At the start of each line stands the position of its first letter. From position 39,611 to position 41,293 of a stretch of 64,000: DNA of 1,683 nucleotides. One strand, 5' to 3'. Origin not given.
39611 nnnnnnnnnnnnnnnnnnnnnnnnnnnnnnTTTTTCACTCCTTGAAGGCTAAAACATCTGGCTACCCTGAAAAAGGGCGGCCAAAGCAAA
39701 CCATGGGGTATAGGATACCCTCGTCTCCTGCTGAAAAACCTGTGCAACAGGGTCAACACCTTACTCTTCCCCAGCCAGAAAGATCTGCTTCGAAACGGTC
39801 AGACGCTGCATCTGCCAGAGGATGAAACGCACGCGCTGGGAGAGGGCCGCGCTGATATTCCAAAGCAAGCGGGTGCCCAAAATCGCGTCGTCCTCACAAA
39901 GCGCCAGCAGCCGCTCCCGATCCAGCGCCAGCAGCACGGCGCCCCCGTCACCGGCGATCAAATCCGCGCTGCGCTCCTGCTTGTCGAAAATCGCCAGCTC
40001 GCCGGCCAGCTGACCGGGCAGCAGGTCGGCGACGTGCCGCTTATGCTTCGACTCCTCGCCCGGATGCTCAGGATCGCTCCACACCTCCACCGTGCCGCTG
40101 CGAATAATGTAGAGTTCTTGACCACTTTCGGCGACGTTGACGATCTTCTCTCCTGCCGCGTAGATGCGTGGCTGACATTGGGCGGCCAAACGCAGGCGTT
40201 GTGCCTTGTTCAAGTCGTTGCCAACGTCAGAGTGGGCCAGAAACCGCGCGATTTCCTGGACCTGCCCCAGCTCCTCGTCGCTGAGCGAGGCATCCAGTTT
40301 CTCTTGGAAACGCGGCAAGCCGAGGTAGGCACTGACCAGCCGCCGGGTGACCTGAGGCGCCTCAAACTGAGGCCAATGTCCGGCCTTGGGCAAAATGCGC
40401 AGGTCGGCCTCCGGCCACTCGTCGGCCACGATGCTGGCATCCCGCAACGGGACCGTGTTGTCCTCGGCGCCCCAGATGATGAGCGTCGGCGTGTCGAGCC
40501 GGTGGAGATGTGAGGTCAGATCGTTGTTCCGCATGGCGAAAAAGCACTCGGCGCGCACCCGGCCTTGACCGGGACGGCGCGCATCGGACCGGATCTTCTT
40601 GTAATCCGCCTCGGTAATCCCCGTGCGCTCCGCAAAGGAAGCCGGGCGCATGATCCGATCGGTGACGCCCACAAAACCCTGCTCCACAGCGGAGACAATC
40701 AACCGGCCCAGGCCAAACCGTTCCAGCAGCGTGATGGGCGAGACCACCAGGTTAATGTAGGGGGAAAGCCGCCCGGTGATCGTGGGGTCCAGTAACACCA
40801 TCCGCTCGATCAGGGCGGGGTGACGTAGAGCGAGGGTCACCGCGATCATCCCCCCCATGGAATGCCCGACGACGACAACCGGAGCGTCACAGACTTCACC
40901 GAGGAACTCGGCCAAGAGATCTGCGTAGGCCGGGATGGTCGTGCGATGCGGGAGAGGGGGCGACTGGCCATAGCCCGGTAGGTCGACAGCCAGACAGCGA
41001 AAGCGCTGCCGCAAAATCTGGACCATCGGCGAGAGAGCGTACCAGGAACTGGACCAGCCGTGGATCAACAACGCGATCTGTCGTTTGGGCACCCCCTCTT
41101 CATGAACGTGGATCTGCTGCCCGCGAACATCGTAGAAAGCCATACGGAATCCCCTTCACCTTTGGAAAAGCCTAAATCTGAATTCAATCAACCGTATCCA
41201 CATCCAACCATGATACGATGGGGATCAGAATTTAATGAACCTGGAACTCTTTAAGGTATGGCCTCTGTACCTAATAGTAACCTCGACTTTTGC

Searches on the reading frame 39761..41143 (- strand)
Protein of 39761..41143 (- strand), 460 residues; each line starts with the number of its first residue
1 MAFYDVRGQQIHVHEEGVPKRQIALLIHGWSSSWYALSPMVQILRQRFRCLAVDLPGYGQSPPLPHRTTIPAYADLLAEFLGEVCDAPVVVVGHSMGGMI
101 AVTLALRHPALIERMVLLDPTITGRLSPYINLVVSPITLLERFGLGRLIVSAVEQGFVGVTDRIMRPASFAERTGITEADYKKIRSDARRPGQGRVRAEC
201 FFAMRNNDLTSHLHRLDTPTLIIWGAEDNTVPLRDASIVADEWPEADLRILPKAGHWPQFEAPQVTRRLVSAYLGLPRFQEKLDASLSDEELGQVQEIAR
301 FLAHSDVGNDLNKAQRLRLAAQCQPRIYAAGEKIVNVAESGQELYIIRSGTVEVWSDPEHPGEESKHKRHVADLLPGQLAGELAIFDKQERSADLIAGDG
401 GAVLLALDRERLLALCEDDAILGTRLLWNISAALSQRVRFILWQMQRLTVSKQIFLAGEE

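Call 3: search_protein_families(library=pfam, proteins=[window:39761-41143:-], max_evalue=0.1)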
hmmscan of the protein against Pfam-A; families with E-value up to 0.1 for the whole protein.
window:39761-41143:- (460 aa): 16 families
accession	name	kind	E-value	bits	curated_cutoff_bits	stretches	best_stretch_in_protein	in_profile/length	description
PF00561.26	Abhydrolase_1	-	3.3e-31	109.3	25.8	1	25-263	4-245/245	alpha/beta hydrolase fold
PF12697.13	Abhydrolase_6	-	1.3e-29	104.8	26.3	1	25-266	2-214/217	Alpha/beta hydrolase family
PF12146.15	Hydrolase_4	-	2.3e-19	70.1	27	1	20-257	3-233/239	Serine aminopeptidase, S33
PF00027.35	cNMP_binding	-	3.9e-12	46.4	27.5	1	326-418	2-88/89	Cyclic nucleotide-binding domain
PF00975.26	Thioesterase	-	1.2e-07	32.6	26.4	1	42-107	21-86/226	Thioesterase domain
PF00756.26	Esterase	-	0.00015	22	22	1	89-119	117-147/251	Putative esterase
PF06821.19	Ser_hydrolase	-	0.00017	22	22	0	84-121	52-91/172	Serine hydrolase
PF07819.20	PGAP1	-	0.00081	19.6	24.3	1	89-116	93-119/233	PGAP1-like alpha/beta domain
PF10230.15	LIDHydrolase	-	0.0019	18.4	27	1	79-123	74-121/262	Lipid-droplet associated hydrolase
PF00326.27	Peptidase_S9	-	0.002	18.1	22.6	0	210-259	135-190/213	Prolyl oligopeptidase family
PF03096.20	Ndr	-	0.0037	16.5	23.3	1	38-123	46-135/283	Ndr family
PF20408.4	Abhydrolase_11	-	0.0042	17.3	27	1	58-106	49-95/193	Alpha/beta hydrolase domain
PF12695.13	Abhydrolase_5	-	0.015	15.5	27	0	89-118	59-87/164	Alpha/beta hydrolase family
PF02230.22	Abhydrolase_2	-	0.03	14.6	23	0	87-117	105-135/217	Phospholipase/Carboxylesterase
PF01764.32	Lipase_3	-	0.038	14.3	22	1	78-106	54-82/140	Lipase (class 3)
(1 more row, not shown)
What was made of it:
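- Checked: 39761-41143 is Abhydrolase_1 (E 3e-31) plus cNMP_binding (residues 326-418, E 3.9e-12) (call 3).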

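Call 4: search_protein_families(library=ncbifam, proteins=[window:39761-41143:-], max_evalue=0.1)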
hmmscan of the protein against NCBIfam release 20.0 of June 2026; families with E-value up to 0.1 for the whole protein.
window:39761-41143:- (460 aa): 47 families (the best 25 are shown)
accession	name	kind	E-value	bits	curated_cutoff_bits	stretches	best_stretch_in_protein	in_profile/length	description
NF011457.0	PRK14875.1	equivalog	2.9e-31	108.8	307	2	5-122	116-233/372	acetoin dehydrogenase dihydrolipoyllysine-residue acetyltransferase subunit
NF051488.1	bifunc_PcaDC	exception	1.9e-28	99.6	390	1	12-278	3-254/375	bifunctional 3-oxoadipate enol-lactonase/4-carboxymuconolactone decarboxylase PcaDC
NF045632.1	hydroxlase_HsaD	equivalog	1.9e-28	99.3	400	2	4-121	17-138/290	4,5:9,10-diseco-3-hydroxy-5,9,17-trioxoandrosta-1(10),2-diene-4-oate hydrolase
TIGR02427.1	protocat_pcaD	equivalog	3.8e-25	88.7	255.85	2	31-119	23-111/251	3-oxoadipate enol-lactonase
NF051487.1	bifunc_PcaCD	exception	2.6e-24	86.1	430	1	25-274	176-411/413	bifunctional 4-carboxymuconolactone decarboxylase/3-oxoadipate enol-lactonase PcaCD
TIGR03056.1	bchO_mg_che_rel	equivalog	2.3e-23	82.6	172.55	1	1-265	8-268/278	alpha/beta fold hydrolase BchO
TIGR01738.1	bioH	equivalog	1.2e-22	80.8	206.95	2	25-118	8-96/245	pimeloyl-ACP methyl ester esterase BioH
NF050089.1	i_nPHAscl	equivalog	3.2e-19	69.1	300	2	20-120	17-117/288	intracellular short-chain-length polyhydroxyalkanoate depolymerase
TIGR03611.1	RutD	equivalog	3e-18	66.1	238.5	2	13-118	5-111/258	pyrimidine utilization protein D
TIGR03695.1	menH_SHCHC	equivalog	5.5e-17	62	208.55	1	22-117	3-101/252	2-succinyl-6-hydroxy-2,4-cyclohexadiene-1-carboxylate synthase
NF052614.1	AB_fold_OlsI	equivalog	1.9e-16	60.4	385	2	209-275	189-256/272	ornithine lipid biosynthesis O-acyltransferase OlsI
NF058580.1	lipase_V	equivalog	3.6e-16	59.5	300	1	20-106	24-109/230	EstV family lipase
TIGR03343.1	biphenyl_bphD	equivalog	4.6e-14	52.3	462.15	1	29-274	45-280/282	2-hydroxy-6-oxo-6-phenylhexa-2,4-dienoate hydrolase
NF002938.0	PRK03592.1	equivalog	1.6e-13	50.6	241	1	3-123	14-132/298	haloalkane dehalogenase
NF002873.0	PRK03204.1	equivalog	3e-11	43.2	466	1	8-264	23-275/286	haloalkane dehalogenase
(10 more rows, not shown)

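Call 5: search_protein_families(library=padloc, proteins=[window:39761-41143:-], max_evalue=0.1)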
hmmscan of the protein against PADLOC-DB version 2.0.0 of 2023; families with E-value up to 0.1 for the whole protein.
window:39761-41143:- (460 aa): 4 families
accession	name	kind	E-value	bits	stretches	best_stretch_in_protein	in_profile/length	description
PDLC00731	Effector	-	7.5e-07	26.4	1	298-447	17-154/306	TIR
PDLC02371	PycTIR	-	2.4e-06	25.1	1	301-448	17-152/288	-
PDLC00732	Effector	-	9.1e-06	22.8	1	313-449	26-152/301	TIR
PDLC00734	PycC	-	0.00027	18.1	1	297-415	10-119/374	Pycsar cyclase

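Call 39: find_homologous_proteins(query=window:39761-41143:-, max_evalue=1e-10)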
Query window:39761-41143:- (460 aa): 1292 proteins with E <= 1e-10 among 8000 candidates; the best 120 are listed.
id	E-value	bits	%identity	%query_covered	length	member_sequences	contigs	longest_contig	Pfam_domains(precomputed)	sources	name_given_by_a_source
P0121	3.6e-282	954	91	99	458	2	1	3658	PF12697.14,PF00561.27,PF00027.36,PF12146.16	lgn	-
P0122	6.8e-264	894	86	98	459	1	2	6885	PF12697.14,PF00561.27,PF00975.27,PF00027.36,PF12146.16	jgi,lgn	jgi:pimeloyl-ACP methyl ester carboxylesterase/CRP-like cAMP-binding protein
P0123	2.7e-263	892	86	98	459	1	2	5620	PF12697.14,PF00561.27,PF00975.27,PF00027.36,PF12146.16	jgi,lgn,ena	-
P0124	3.2e-263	892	86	98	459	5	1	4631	PF12697.14,PF00561.27,PF00975.27,PF00027.36,PF12146.16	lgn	-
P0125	4.8e-263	891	86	98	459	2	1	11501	PF12697.14,PF00561.27,PF00027.36,PF12146.16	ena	-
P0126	6.4e-263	891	86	98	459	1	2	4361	PF12697.14,PF00561.27,PF00975.27,PF00027.36,PF12146.16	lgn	-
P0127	2.3e-262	889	86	98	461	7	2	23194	PF12697.14,PF00561.27,PF00975.27,PF00027.36,PF12146.16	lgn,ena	-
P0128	2.8e-256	869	83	99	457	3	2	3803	PF12697.14,PF00561.27,PF00975.27,PF00027.36,PF12146.16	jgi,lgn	jgi:pimeloyl-ACP methyl ester carboxylesterase/CRP-like cAMP-binding protein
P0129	5.8e-223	759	73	98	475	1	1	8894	PF12697.14,PF00561.27,PF00027.36,PF12146.16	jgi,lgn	jgi:pimeloyl-ACP methyl ester carboxylesterase/CRP-like cAMP-binding protein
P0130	4.6e-221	753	72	97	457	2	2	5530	PF12697.14,PF00561.27,PF06821.20,PF00027.36,PF12146.16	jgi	jgi:pimeloyl-ACP methyl ester carboxylesterase/CRP-like cAMP-binding protein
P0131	9.7e-221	752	73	97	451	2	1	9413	PF12697.14,PF00561.27,PF00975.27,PF06821.20,PF00027.36,PF12146.16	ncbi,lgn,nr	ncbi:MAG: alpha/beta fold hydrolase [Chloroflexota bacterium]|nr:alpha/beta fold hydrolase [Chlorofl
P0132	1.6e-219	748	72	97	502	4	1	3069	PF12697.14,PF00561.27,PF00027.36,PF12146.16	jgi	jgi:pimeloyl-ACP methyl ester carboxylesterase/CRP-like cAMP-binding protein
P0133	1.9e-219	747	73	97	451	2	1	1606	PF12697.14,PF00561.27,PF00975.27,PF00027.36,PF12146.16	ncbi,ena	-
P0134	7.9e-219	745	71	97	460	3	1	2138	PF12697.14,PF00561.27,PF00975.27,PF06821.20,PF00027.36,PF12146.16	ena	-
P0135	4.4e-218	743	70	97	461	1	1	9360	PF12697.14,PF00561.27,PF00027.36,PF12146.16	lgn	-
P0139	3.5e-217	740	71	97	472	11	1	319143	PF12697.14,PF00561.27,PF00975.27,PF00027.36,PF12146.16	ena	-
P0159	9.1e-211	719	70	97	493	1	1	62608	PF00756.27,PF12697.14,PF00561.27,PF00027.36,PF12146.16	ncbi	-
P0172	2.2e-209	714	69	97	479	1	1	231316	PF12697.14,PF00561.27,PF00975.27,PF00027.36,PF12146.16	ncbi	-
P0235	2.6e-204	697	67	97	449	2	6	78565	PF00756.27,PF12697.14,PF00561.27,PF00975.27,PF00027.36,PF12146.16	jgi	-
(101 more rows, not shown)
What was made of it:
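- On Pycsar anti-phage system: The hydrolase is 66-91% identical across more than 100 clusters (call 39).
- The hydrolase fusion is 66-91% identical across more than 100 Anaerolineae/Chloroflexota clusters, which is core-gene behaviour (call 39).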

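Call 40: find_encoding_contigs(protein=P0139, flank=10000, max_places=1)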
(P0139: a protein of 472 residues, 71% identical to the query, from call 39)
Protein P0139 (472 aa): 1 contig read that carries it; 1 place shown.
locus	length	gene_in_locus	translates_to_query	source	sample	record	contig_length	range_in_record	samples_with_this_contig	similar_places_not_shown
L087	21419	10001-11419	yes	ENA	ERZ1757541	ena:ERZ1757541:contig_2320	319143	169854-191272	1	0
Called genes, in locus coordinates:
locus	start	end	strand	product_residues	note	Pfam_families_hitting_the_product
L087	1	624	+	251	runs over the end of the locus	PF12697:Abhydrolase_6, PF12146:Hydrolase_4, PF00561:Abhydrolase_1 (weak)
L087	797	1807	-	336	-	PF07907:YibE_F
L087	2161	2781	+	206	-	PF03600:CitMHS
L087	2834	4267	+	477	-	PF13006:Nterm_IS4, PF01609:DDE_Tnp_1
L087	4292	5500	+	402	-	PF03600:CitMHS, PF02080:TrkA_C, PF00939:Na_sulph_symp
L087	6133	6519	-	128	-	PF25212:HVO_A0114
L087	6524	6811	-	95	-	PF20126:TumE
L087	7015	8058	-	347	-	-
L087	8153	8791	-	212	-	-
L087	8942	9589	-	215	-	PF00072:Response_reg, PF08281:Sigma70_r4_2 (weak), PF00196:GerE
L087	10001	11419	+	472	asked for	PF00561:Abhydrolase_1, PF12146:Hydrolase_4, PF12697:Abhydrolase_6, PF00975:Thioesterase (weak), PF00027:cNMP_binding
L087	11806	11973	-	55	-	-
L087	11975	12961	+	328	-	PF04055:Radical_SAM, PF06463:Mob_synth_C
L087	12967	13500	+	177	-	PF01967:MoaC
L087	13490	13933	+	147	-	PF03473:MOSC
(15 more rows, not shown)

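Call 41: find_encoding_contigs(protein=P0172, flank=10000, max_places=1)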
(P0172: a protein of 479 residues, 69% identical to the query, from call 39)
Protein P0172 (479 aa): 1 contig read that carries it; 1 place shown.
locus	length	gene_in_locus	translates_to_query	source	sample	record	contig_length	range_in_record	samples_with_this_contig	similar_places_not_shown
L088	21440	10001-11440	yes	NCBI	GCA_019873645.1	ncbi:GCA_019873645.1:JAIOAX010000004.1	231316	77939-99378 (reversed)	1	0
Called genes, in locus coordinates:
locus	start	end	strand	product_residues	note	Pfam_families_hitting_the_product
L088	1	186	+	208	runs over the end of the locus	PF00440:TetR_N, PF13977:TetR_C_6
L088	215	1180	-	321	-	PF00892:EamA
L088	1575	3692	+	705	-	PF00009:GTP_EFTU, PF22042:EF-G_D2, PF03144:GTP_EFTU_D2, PF14492:EFG_III, PF03764:EFG_IV, PF00679:EFG_C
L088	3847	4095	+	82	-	-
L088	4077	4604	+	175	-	PF11848:DUF3368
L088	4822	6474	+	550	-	PF00270:DEAD, PF00271:Helicase_C, PF25399:DeaD_dimer (faint), PF03880:DbpA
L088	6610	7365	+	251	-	PF03746:LamB_YcsF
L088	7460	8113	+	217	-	PF02682:CT_C_D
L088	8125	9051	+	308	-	PF02626:CT_A_B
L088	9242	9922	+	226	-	PF00194:Carb_anhydrase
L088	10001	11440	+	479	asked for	PF00561:Abhydrolase_1, PF00975:Thioesterase (faint), PF12146:Hydrolase_4, PF12697:Abhydrolase_6, PF00027:cNMP_binding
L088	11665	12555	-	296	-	PF00480:ROK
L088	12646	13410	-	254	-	PF00005:ABC_tran, PF02463:SMC_N (faint), PF13304:AAA_21 (faint)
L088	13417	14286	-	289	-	PF00528:BPD_transp_1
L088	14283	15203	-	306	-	PF00528:BPD_transp_1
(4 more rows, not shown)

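Call 42: find_encoding_contigs(protein=P0235, flank=10000, max_places=1)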
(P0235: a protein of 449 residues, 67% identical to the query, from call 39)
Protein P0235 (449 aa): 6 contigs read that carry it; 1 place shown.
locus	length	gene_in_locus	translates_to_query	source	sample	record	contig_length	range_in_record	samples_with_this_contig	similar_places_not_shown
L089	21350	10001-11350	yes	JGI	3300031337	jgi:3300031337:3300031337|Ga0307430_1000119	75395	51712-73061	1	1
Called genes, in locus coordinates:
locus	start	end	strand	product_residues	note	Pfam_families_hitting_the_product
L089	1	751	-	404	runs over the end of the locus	PF01676:Metalloenzyme, PF10143:PhosphMutase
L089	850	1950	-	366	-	PF00005:ABC_tran, PF17912:OB_MalK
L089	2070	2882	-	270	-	PF25213:HVO_A0261_N (faint), PF01047:MarR (weak), PF08220:HTH_DeoR, PF08279:HTH_11 (weak), PF00455:DeoRC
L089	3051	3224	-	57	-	PF21344:Zn_ribbon_LysW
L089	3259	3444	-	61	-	PF21344:Zn_ribbon_LysW, PF23548:Zn_ribbon_FGT1_2 (weak)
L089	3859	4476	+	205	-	PF00486:Trans_reg_C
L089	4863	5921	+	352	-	PF02690:Na_Pi_cotrans (faint)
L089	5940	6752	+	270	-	PF00582:Usp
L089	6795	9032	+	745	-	PF00324:AA_permease, PF13520:AA_permease_2, PF00582:Usp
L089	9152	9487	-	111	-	PF02452:PemK_toxin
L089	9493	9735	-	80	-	PF04014:MazE_antitoxin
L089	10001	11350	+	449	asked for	PF00561:Abhydrolase_1, PF12146:Hydrolase_4, PF12697:Abhydrolase_6, PF00975:Thioesterase (weak), PF00756:Esterase (weak), PF00027:cNMP_binding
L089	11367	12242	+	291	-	PF16575:CLP1_P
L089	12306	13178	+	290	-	PF12849:PBP_like_2, PF13531:SBP_bac_11 (weak), PF12727:PBP_like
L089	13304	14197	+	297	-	PF00528:BPD_transp_1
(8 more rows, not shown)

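Call 43: find_encoding_contigs(protein=P0159, flank=10000, max_places=1)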
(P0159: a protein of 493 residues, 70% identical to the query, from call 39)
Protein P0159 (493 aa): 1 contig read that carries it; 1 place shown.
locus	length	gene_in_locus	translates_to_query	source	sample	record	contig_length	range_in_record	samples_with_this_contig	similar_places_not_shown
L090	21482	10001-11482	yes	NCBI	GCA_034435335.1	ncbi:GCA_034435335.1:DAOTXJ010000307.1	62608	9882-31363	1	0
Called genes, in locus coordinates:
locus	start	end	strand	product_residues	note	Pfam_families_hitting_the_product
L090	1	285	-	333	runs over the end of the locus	PF00383:dCMP_cyt_deam_1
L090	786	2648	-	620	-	-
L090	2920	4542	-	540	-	PF03050:DDE_Tnp_IS66, PF13610:DDE_Tnp_IS240 (faint)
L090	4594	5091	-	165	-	-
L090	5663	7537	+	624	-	PF13884:Peptidase_S74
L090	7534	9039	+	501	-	-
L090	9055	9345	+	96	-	-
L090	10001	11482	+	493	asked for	PF00561:Abhydrolase_1, PF12146:Hydrolase_4, PF12697:Abhydrolase_6, PF00756:Esterase (weak), PF00027:cNMP_binding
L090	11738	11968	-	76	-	-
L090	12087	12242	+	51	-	-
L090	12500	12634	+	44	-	-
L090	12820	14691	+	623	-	PF01555:N6_N4_Mtase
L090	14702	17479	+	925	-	PF04851:ResIII, PF00270:DEAD (weak), PF19778:RE_endonuc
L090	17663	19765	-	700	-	PF00082:Peptidase_S8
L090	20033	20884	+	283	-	PF00165:HTH_AraC (weak), PF12833:HTH_18, PF01035:DNA_binding_1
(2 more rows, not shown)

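Call 72: find_related_loci(query=A3, collection=metagenome_contigs, flank=10000)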
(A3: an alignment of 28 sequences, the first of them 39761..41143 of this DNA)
Query A3 (460 aa) in metagenome_contigs; peptide patterns used: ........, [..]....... (x = any residue, [..] = any of these).
600 stretches matched a pattern (row limit reached: there are more); 428 encode a relative of the query (tblastn E <= 1e-3); the best 80 are kept; 80 distinct loci.
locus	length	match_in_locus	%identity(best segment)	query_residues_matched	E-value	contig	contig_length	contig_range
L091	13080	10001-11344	69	1-447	0e+0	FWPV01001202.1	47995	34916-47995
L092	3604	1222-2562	66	1-447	0e+0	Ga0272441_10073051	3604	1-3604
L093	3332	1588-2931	62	3-447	0e+0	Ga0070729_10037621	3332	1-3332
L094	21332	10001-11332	52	1-448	7e-144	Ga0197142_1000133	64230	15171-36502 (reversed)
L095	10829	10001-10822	76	4-277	8e-142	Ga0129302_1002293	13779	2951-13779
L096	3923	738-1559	65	4-277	1e-121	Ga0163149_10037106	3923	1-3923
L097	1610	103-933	61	1-277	3e-121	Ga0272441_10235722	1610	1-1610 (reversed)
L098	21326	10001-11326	56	1-446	2e-154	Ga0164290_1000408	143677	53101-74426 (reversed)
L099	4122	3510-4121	69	1-204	1e-93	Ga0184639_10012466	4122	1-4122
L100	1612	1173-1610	62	1-146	2e-60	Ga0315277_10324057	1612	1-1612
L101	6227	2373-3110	32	25-287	2e-26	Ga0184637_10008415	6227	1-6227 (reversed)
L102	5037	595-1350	29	13-277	1e-24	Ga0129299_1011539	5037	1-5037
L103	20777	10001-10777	25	1-276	6e-23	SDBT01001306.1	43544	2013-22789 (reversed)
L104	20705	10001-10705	29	6-258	7e-21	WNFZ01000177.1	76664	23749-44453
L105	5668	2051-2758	29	6-258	2e-20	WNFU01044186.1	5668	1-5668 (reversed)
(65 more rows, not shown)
